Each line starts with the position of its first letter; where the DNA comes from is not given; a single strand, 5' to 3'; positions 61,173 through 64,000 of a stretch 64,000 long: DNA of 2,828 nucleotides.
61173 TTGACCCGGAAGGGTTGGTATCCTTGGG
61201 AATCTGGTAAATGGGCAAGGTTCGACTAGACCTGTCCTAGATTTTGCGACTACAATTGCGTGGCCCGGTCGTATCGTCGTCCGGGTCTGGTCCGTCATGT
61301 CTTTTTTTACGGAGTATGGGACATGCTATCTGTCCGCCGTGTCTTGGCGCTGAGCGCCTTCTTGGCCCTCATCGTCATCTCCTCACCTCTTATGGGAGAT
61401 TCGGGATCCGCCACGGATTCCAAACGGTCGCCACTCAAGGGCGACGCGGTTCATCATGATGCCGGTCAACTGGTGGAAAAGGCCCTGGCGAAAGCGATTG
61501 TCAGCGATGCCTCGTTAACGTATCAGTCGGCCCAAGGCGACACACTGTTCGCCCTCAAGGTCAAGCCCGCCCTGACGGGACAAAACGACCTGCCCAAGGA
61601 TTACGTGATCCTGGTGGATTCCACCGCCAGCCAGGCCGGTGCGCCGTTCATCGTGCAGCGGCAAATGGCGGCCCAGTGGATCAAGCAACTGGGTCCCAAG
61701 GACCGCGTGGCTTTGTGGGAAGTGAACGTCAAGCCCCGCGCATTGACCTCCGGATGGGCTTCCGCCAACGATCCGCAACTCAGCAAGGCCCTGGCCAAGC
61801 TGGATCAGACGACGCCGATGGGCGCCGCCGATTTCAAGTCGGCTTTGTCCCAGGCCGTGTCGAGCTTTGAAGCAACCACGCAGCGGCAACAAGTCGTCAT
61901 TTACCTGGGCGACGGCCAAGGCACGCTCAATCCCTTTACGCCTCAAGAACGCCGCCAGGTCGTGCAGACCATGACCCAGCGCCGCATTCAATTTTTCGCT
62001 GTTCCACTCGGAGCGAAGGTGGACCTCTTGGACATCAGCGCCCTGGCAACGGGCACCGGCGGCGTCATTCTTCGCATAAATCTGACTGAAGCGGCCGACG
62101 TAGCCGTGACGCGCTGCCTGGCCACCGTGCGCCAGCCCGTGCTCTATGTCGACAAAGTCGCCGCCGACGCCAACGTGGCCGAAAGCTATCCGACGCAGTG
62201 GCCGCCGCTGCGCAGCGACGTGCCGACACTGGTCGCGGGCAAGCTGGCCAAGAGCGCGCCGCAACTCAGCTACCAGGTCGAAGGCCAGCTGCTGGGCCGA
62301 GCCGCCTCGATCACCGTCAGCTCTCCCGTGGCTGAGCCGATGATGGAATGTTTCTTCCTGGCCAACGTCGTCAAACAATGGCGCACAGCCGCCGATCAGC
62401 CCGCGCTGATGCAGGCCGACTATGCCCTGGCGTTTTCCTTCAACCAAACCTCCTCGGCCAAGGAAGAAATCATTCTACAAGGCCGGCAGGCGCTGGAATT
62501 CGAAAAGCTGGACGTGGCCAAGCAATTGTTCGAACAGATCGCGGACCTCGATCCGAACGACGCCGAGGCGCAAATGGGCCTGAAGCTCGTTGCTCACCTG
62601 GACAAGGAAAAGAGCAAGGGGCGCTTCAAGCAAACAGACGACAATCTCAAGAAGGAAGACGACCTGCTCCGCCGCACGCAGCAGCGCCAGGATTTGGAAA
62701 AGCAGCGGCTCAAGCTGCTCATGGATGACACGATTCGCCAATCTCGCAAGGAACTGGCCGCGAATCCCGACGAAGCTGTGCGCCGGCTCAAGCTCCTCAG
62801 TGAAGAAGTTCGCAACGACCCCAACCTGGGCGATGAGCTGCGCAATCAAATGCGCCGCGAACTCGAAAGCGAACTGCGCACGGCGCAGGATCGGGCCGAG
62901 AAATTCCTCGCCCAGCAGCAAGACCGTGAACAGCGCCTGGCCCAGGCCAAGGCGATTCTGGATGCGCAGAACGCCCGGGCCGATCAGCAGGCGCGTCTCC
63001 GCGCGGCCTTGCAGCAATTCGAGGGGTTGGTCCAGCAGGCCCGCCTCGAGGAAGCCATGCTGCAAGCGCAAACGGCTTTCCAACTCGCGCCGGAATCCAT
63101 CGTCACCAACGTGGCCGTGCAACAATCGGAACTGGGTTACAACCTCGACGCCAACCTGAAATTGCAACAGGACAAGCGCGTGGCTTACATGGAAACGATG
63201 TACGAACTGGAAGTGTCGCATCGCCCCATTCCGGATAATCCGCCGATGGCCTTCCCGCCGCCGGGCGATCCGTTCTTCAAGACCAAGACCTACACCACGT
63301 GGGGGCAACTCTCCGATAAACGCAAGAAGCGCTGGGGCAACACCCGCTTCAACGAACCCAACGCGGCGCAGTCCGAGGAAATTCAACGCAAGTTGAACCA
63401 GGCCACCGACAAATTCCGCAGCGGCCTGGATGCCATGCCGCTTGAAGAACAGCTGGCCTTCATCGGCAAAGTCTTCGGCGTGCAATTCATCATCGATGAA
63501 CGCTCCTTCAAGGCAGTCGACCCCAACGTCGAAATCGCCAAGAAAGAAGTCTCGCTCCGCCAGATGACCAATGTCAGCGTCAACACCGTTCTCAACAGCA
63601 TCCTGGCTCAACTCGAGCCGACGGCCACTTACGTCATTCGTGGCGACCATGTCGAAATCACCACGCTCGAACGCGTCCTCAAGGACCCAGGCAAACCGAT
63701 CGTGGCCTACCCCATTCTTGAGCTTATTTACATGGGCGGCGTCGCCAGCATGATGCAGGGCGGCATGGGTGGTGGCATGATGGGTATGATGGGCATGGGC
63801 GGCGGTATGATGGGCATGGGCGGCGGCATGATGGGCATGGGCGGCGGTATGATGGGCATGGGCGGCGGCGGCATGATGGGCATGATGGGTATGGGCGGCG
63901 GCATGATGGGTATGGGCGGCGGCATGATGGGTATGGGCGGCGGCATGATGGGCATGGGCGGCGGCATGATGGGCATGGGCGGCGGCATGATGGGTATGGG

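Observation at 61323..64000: Hidden ORF of at least 892 codons, absent from the ORF track: secreted vWA protein with coiled-coil, STN-like module and Gly/Met repeat tail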

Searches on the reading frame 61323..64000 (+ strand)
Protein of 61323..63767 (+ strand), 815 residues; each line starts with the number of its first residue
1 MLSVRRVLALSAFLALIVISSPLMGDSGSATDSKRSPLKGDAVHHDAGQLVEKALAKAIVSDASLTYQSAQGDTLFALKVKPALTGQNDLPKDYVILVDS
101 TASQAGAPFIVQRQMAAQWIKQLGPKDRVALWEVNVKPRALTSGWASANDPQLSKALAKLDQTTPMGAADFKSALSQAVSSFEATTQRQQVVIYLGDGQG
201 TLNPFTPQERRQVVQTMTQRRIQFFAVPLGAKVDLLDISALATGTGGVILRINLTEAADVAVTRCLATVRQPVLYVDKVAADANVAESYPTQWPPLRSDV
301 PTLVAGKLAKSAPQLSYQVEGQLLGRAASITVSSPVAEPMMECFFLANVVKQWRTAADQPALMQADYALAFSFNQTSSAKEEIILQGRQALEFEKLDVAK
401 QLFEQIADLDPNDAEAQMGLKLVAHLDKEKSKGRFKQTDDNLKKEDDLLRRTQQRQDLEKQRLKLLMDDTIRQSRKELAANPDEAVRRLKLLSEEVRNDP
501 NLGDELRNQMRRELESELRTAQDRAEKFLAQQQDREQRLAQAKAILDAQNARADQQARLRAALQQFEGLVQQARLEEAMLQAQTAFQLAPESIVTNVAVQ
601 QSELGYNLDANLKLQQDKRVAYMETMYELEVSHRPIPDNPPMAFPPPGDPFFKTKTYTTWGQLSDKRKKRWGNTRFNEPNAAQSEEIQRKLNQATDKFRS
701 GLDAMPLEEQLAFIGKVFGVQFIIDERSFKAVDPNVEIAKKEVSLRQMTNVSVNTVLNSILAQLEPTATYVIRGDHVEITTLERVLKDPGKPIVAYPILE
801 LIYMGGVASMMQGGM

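Call 4: search_protein_families(library=pfam, proteins=[window:61323-64000:+], max_evalue=1)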
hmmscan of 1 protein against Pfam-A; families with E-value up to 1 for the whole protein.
window:61323-64000:+ (892 aa): 3 families
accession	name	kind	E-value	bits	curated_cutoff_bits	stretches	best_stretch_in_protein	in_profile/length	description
PF13768.12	VWA_3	-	6.8e-15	55.9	27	1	95-247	4-151/155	von Willebrand factor type A domain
PF13519.12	VWA_2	-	3.5e-06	28.1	27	1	95-199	2-107/107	von Willebrand factor type A domain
PF22742.2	PspAB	-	0.13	12.5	27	1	145-212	88-155/189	PspA associated protein B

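Call 5: search_protein_families(library=ncbifam, proteins=[window:61323-64000:+], max_evalue=1)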
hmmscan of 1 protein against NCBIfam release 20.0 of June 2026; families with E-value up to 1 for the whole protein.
window:61323-64000:+ (892 aa): 2 families
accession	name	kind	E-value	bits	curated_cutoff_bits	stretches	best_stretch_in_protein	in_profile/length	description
TIGR03788.1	marine_srt_targ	equivalog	3.1e-11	42.4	551.65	1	56-325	234-501/629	marine proteobacterial sortase target protein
TIGR03436.1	acidobact_VWFA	subfamily_domain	0.00032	20.3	81.25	1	82-230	58-220/324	VWA domain-containing protein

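Call 9: find_homologous_proteins(query=window:61323-63767:+)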
Query window:61323-63767:+ (815 aa): 3 proteins with E <= 0.001 among 8000 candidates.
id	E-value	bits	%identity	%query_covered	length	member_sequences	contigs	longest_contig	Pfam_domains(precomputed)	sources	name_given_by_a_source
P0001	0.0e+0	1194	82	81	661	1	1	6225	PF13768.13,PF00092.35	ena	-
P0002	8.3e-70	254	33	60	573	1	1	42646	PF13768.13,PF00092.35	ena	-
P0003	1.9e-4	38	24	46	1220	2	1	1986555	PF13768.13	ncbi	-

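Call 11: find_encoding_contigs(protein=P0001, flank=10000)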
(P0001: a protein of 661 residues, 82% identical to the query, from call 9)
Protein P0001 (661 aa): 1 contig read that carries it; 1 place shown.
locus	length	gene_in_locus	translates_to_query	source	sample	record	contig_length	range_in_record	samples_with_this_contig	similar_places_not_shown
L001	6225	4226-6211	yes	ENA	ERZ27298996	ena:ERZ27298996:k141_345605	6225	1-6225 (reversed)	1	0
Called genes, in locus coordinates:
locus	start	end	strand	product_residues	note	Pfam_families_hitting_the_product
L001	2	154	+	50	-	?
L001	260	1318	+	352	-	-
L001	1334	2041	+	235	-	PF00657:Lipase_GDSL (weak), PF13472:Lipase_GDSL_2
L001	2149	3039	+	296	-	PF21959:DUF6923 (faint)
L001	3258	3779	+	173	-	-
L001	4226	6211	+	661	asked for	PF00092:VWA, PF13768:VWA_3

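Call 12: find_encoding_contigs(protein=P0002, flank=10000)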
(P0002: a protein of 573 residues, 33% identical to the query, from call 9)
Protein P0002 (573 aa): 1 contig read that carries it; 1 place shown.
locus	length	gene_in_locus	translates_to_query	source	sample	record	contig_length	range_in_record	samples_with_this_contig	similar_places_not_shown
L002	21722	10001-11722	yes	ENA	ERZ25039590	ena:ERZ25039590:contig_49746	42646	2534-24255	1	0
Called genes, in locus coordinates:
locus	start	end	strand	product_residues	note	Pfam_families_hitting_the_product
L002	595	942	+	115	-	PF00106:adh_short, PF08659:KR (weak), PF13561:adh_short_C2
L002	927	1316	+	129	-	PF00106:adh_short, PF13561:adh_short_C2, PF23441:SDR (weak)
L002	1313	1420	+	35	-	-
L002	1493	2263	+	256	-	-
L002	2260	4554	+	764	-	PF06379:RhaT, PF25788:Ig_Rha78A_N, PF02837:Glyco_hydro_2_N (faint), PF08531:Bac_rhamnosid_N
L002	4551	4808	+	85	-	PF08531:Bac_rhamnosid_N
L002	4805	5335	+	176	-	PF05592:Bac_rhamnosid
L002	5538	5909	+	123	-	PF17389:Bac_rhamnosid6H, PF22422:MGH1-like_GH (weak)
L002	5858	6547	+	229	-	PF17389:Bac_rhamnosid6H, PF17390:Bac_rhamnosid_C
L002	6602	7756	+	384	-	PF00248:Aldo_ket_red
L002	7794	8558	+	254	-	PF00296:Bac_luciferase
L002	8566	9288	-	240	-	-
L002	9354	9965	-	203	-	-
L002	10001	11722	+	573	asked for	PF00092:VWA (weak), PF13768:VWA_3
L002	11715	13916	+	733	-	-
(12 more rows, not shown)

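Call 13: find_encoding_contigs(protein=P0003, flank=10000)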
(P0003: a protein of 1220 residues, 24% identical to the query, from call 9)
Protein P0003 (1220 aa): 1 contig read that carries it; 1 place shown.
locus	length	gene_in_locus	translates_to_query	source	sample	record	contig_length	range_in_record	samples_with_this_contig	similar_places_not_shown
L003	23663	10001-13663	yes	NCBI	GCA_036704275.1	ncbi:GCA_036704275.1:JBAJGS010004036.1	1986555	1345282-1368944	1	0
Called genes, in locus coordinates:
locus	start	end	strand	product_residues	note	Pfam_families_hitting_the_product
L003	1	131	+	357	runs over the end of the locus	PF07719:TPR_2 (faint), PF12895:ANAPC3 (faint), PF13428:TPR_14 (faint), PF13181:TPR_8 (faint), PF13432:TPR_16 (weak), PF14559:TPR_19 (weak)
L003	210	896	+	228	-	PF04116:FA_hydroxylase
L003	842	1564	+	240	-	-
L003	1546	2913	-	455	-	PF13472:Lipase_GDSL_2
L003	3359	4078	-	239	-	PF06439:3keto-disac_hyd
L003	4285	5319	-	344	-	PF05698:Trigger_C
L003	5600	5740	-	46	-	-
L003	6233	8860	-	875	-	PF08668:HDOD, PF00990:GGDEF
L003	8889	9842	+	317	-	PF01261:AP_endonuc_2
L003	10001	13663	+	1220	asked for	PF13768:VWA_3 (weak)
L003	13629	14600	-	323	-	PF13489:Methyltransf_23, PF08241:Methyltransf_11 (faint), PF08242:Methyltransf_12 (faint)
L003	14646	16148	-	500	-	PF13524:Glyco_trans_1_2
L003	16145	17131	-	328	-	PF13712:Glyco_tranf_2_5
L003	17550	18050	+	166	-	PF01936:NYN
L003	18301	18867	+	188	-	PF04542:Sigma70_r2, PF08281:Sigma70_r4_2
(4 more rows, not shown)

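Call 18: find_related_loci(query=window:61323-63767:+, collection=genome_contigs, flank=8000)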
Query window:61323-63767:+ (815 aa) in genome_contigs; peptide patterns used: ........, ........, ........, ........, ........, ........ (x = any residue, [..] = any of these).
56 stretches matched a pattern; 1 encode a relative of the query (tblastn E <= 1e-3); 1 distinct loci.
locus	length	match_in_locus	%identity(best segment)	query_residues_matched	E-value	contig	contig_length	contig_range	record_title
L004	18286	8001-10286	33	65-801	6e-114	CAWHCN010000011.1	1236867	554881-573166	MAG: uncultured Planctomycetota bacterium isolate MFD00731.bin.2.201 genome assembly, contig: contig_32939, whole genome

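Call 40: search_protein_families(library=pfam, proteins=[L004:7806-11831:+, L004:11798-12376:+, P0003], max_evalue=1)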
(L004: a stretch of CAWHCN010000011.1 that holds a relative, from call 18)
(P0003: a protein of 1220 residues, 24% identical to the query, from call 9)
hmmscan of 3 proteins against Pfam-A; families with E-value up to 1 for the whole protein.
L004:7806-11831:+ (1342 aa): 6 families
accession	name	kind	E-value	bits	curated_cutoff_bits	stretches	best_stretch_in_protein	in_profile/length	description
PF13768.12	VWA_3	-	3.4e-11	43.9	27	1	94-248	2-153/155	von Willebrand factor type A domain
PF13519.12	VWA_2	-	6.2e-05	24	27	1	95-197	1-106/107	von Willebrand factor type A domain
PF00092.34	VWA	-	0.00017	22.3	23.8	1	94-245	1-155/174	von Willebrand factor type A domain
PF07719.23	TPR_2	-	0.0016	18.8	27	1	382-410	5-33/34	Tetratricopeptide repeat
PF16344.10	FecR_C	-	0.19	12.3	24.4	1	731-761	7-37/70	FecR, C-terminal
PF08340.16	YicC-like_C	-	0.63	10.6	27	0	532-593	7-68/120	Endoribonuclease YicC-like, C-terminal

L004:11798-12376:+ (193 aa): 0 families

P0003 (1220 aa): 4 families
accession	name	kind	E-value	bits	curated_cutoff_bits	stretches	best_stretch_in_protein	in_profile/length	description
PF13768.12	VWA_3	-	2.7e-07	31.2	27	1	62-198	2-132/155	von Willebrand factor type A domain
PF00092.34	VWA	-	0.093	13.4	23.8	1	62-135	1-77/174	von Willebrand factor type A domain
PF07719.23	TPR_2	-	0.53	11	27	0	344-367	1-24/34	Tetratricopeptide repeat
PF13428.12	TPR_14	-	0.54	11.6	23.5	1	501-534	3-36/44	Tetratricopeptide repeat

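Call 49: search_protein_representatives(protein=window:61323-63767:+)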
Query: 815 residues. Proteins with E-value up to 0.001 (for the whole library): 2638; up to 1e-10: 923; up to 1e-30: 302. The best 150 are listed.
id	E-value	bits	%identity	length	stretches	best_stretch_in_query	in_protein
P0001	0.0e+00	1194.0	82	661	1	1-661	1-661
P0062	1.4e-209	714.7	45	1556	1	5-807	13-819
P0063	1.2e-191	655.5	45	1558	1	2-808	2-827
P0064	1.6e-158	546.0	39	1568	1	1-803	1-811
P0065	5.3e-124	431.8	49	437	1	1-429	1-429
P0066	9.0e-118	411.3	35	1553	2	5-429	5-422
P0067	2.9e-112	393.0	34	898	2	51-434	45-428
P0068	1.9e-110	387.0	35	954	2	2-435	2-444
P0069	5.0e-110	385.7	34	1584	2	3-428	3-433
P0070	7.7e-110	385.0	34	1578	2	17-426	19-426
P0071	1.4e-104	367.7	34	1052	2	18-464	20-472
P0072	1.6e-104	367.5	34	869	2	1-448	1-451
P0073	2.5e-104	366.8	34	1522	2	61-455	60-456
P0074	3.5e-104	366.3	34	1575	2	4-482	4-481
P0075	4.7e-104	365.9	33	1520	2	3-442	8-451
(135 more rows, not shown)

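Call 82: find_related_loci(query=window:61323-63767:+, collection=metagenome_contigs, flank=6000)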
Query window:61323-63767:+ (815 aa) in metagenome_contigs; peptide patterns used: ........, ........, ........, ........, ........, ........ (x = any residue, [..] = any of these).
56 stretches matched a pattern; 2 encode a relative of the query (tblastn E <= 1e-3); 2 distinct loci.
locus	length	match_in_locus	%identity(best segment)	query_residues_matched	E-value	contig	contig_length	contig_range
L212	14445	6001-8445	100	1-815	0e+0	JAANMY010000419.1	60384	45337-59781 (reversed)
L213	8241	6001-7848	100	1-616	0e+0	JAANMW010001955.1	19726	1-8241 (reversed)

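Call 86: search_protein_families(library=pfam, proteins=[L212:6001-10521:+, L212:10713-11129:+, L212:11159-12190:+], max_evalue=1)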
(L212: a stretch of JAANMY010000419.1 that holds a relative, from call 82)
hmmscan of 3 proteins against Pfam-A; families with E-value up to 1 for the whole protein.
L212:6001-10521:+ (1507 aa): 6 families
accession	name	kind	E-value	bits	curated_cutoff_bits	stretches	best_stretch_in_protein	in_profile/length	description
PF13768.12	VWA_3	-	1.7e-14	54.6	27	1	95-247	4-151/155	von Willebrand factor type A domain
PF13519.12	VWA_2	-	2.9e-05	25.1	27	1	95-199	2-107/107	von Willebrand factor type A domain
PF14559.12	TPR_19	-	0.013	16.2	25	1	391-420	2-31/68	Tetratricopeptide repeat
PF07719.23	TPR_2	-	0.017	15.7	27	1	1165-1194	4-33/34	Tetratricopeptide repeat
PF13432.12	TPR_16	-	0.36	11.8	32.7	1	385-420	2-37/65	Tetratricopeptide repeat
PF13428.12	TPR_14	-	0.8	11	23.5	1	1165-1199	4-38/44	Tetratricopeptide repeat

L212:10713-11129:+ (139 aa): 0 families

L212:11159-12190:+ (344 aa): 1 family
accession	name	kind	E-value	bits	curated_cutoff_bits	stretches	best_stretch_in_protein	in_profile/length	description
PF05047.22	L51_S25_CI-B8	-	0.082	13.4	26.6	0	264-292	23-50/52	Mitochondrial ribosomal protein L51 / S25 / CI-B8 domain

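Call 89: search_protein_families(library=ncbifam, proteins=[L212:6001-10521:+], max_evalue=1)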
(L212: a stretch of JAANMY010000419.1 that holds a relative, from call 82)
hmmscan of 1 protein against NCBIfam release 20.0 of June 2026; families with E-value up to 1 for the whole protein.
L212:6001-10521:+ (1507 aa): 2 families
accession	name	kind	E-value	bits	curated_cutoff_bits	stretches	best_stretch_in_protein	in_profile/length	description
TIGR03788.1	marine_srt_targ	equivalog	7.4e-11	41.2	551.65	1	57-325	235-501/629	marine proteobacterial sortase target protein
TIGR03436.1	acidobact_VWFA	subfamily_domain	0.00069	19.2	81.25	1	82-230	58-220/324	VWA domain-containing protein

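Call 104: search_protein_families(library=padloc, proteins=[L212:6001-10521:+], max_evalue=0.01)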
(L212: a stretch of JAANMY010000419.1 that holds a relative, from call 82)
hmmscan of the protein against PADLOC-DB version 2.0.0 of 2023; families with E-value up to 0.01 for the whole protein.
L212:6001-10521:+ (1507 aa): 0 families

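Call 107: search_protein_families(library=pfam, alignment_id=A9, max_evalue=0.01)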
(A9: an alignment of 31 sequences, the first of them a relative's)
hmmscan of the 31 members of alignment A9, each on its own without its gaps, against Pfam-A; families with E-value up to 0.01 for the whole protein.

A. member 1, L212:6001-10521:+ (1507 aa): 2 families
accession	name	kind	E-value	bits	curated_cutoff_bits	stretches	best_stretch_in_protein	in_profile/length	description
PF13768.12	VWA_3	-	1.7e-14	54.6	27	1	95-247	4-151/155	von Willebrand factor type A domain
PF13519.12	VWA_2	-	2.9e-05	25.1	27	1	95-199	2-107/107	von Willebrand factor type A domain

B. families by the number of members that match (of 31 scanned): 15 families
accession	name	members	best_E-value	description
PF13768.12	VWA_3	29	3.7e-42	von Willebrand factor type A domain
PF13519.12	VWA_2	20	4.7e-11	von Willebrand factor type A domain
PF00092.34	VWA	13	3.9e-11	von Willebrand factor type A domain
PF07719.23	TPR_2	10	3.5e-06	Tetratricopeptide repeat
PF13428.12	TPR_14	7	9.8e-07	Tetratricopeptide repeat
PF14559.12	TPR_19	4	1.6e-05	Tetratricopeptide repeat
PF00515.34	TPR_1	3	9.8e-05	Tetratricopeptide repeat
PF13181.12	TPR_8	2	3.5e-05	Tetratricopeptide repeat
PF13432.12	TPR_16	1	0.00032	Tetratricopeptide repeat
PF14853.12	Fis1_TPR_C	1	0.00042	Fis1 C-terminal tetratricopeptide repeat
PF00691.25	OmpA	1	0.0012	OmpA family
PF07660.19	STN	1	0.0012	Secretin and TonB N terminus short domain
PF13414.12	TPR_11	1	0.004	TPR repeat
PF13176.12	TPR_7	1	0.0048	Tetratricopeptide repeat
PF13431.12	TPR_17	1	0.0067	Tetratricopeptide repeat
